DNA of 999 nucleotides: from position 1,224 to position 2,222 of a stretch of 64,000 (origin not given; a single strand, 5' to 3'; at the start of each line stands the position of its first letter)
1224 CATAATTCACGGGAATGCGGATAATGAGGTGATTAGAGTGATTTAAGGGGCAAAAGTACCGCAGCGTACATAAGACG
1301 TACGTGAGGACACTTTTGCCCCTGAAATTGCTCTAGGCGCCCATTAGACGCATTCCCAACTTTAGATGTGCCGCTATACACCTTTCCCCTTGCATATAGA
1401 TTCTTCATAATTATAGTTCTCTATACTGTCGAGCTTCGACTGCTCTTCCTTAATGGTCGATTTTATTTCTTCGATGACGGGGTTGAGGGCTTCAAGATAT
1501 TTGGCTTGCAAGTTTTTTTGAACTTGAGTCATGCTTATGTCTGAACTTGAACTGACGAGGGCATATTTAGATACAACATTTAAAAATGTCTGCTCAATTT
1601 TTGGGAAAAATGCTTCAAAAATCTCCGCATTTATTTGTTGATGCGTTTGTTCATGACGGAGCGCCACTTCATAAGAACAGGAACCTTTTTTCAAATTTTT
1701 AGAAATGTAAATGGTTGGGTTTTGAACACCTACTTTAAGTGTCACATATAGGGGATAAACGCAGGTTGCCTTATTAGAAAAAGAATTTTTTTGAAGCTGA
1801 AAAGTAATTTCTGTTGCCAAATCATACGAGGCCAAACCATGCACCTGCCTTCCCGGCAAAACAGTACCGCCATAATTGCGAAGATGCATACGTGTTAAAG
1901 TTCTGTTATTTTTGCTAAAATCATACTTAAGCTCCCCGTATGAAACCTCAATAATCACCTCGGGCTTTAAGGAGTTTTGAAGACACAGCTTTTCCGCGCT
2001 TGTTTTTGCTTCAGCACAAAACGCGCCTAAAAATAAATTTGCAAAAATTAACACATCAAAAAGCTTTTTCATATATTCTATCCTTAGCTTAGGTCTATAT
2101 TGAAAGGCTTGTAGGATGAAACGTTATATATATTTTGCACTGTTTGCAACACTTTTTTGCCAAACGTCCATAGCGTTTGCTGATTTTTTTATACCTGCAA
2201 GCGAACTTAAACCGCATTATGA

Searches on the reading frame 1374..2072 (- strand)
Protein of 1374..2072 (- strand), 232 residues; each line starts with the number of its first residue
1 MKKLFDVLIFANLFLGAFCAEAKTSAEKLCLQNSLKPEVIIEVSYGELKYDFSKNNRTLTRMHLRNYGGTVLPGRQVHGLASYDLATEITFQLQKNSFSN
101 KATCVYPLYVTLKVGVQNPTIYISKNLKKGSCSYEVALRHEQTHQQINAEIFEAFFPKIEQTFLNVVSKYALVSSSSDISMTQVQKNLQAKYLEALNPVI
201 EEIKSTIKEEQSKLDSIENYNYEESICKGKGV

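Call 41: find_encoding_contigs(protein=window:1374-2072:-, flank=10000, max_places=5)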
Protein window:1374-2072:- (232 aa): 7 contigs read that carry it; 5 places shown.
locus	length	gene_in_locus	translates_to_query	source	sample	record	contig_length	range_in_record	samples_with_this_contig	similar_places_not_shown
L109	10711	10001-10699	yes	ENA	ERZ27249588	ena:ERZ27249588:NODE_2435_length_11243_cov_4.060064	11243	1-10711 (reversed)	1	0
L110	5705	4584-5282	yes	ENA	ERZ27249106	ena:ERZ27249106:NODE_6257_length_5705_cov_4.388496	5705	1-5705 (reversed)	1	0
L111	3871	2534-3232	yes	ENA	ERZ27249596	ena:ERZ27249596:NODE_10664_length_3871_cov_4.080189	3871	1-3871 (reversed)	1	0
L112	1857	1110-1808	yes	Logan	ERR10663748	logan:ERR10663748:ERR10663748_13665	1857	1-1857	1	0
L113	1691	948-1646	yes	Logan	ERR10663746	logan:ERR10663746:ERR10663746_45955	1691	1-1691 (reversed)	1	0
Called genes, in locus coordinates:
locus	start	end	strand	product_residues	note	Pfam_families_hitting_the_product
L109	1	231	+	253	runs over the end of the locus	?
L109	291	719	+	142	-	PF01883:FeS_assembly_P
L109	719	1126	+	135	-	PF02657:SufE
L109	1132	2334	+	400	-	PF08442:ATP-grasp_2, PF13549:ATP-grasp_5 (faint), PF24948:Citrate_synth_N (faint), PF00549:Ligase_CoA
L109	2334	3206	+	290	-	PF02629:CoA_binding, PF13607:Succ_CoA_lig, PF00549:Ligase_CoA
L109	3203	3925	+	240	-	PF18912:DZR_2, PF00156:Pribosyltran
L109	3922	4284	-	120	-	PF02021:UPF0102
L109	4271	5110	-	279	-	PF00590:TP_methylase, PF23016:RsmI_C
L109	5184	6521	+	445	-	PF04348:LppC (faint), PF13458:Peripla_BP_6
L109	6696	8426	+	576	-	PF05496:RuvB_N (faint), PF13177:DNA_pol3_delta2, PF13604:AAA_30 (weak), PF00004:AAA, PF13401:AAA_22 (weak), PF22608:DNAX_ATPase_lid, PF12169:DNA_pol3_gamma3, PF12362:DUF3646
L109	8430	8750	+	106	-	PF02575:YbaB_DNA_bd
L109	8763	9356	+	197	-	PF01751:Toprim (faint), PF21176:RecR_HhH, PF02132:RecR_ZnF (weak), PF13662:Toprim_4, PF21175:RecR_C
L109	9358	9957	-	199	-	-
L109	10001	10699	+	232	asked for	-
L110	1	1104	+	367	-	?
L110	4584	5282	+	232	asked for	-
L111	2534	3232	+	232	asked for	-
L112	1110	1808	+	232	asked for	-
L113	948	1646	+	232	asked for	-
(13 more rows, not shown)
